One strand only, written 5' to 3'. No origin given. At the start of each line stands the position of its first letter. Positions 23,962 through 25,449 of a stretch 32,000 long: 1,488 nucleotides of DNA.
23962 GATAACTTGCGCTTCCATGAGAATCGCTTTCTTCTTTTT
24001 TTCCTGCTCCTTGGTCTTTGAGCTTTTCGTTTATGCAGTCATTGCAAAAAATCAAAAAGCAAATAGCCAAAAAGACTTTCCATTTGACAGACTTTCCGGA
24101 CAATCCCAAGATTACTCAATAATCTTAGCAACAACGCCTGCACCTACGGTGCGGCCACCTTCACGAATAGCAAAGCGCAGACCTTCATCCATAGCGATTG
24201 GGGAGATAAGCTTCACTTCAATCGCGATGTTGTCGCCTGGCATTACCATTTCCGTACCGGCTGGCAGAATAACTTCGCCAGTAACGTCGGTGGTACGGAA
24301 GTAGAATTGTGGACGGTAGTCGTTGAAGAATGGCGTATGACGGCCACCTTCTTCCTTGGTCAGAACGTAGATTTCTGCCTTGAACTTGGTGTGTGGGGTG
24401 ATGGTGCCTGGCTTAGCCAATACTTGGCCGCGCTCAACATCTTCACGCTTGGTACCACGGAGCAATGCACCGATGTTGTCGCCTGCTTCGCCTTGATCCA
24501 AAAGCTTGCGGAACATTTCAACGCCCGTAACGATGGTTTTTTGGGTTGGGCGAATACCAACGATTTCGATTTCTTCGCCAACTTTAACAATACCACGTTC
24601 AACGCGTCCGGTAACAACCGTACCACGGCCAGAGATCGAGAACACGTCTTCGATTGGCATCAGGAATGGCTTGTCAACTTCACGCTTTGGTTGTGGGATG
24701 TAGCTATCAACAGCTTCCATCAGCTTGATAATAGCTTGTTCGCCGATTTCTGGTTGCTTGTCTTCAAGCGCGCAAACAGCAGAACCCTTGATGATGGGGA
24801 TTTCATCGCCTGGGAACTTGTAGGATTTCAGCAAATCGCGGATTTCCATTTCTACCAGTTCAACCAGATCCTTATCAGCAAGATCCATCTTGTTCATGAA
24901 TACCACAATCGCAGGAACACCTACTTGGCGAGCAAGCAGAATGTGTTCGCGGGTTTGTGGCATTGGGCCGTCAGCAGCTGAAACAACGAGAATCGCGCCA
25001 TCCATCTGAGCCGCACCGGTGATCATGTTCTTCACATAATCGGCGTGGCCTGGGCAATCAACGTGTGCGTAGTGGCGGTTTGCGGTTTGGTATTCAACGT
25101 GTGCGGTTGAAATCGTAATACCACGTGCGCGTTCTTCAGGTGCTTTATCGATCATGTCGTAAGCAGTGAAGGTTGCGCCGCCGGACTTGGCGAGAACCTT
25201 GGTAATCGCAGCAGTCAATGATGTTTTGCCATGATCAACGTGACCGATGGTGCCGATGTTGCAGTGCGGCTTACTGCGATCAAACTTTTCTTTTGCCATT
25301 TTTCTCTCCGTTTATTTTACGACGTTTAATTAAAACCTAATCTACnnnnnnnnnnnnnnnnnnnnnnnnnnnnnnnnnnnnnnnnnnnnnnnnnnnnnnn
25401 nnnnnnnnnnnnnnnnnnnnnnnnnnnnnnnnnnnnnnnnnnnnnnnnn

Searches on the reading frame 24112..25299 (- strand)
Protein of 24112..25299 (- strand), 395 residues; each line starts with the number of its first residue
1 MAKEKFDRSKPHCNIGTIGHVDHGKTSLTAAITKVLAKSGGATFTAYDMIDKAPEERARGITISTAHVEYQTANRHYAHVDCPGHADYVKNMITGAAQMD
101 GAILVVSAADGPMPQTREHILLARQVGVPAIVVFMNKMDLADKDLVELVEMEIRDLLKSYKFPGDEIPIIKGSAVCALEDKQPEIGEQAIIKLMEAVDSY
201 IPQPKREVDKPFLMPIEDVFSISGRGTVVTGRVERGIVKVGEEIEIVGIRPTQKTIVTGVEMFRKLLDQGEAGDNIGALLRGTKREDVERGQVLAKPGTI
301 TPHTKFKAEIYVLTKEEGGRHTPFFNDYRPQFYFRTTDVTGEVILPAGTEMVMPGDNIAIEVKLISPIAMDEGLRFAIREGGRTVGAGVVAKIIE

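Call 80: search_protein_families(library=pfam, proteins=[window:24112-25299:-], max_evalue=0.001)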
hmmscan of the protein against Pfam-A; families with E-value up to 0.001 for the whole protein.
window:24112-25299:- (395 aa): 4 families
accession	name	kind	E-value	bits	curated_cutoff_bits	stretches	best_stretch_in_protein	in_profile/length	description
PF00009.33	GTP_EFTU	-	2.4e-63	213.6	26.5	1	10-203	1-188/188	Elongation factor Tu GTP binding domain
PF03143.23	GTP_EFTU_D3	-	1.1e-38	132.2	27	1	299-393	1-105/106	Elongation factor Tu C-terminal domain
PF03144.31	GTP_EFTU_D2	-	1e-19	71.2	30.3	1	226-295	1-73/73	Elongation factor Tu domain 2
PF01926.29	MMR_HSR1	-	0.00024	21.6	21.9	0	15-134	2-111/113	50S ribosome-binding GTPase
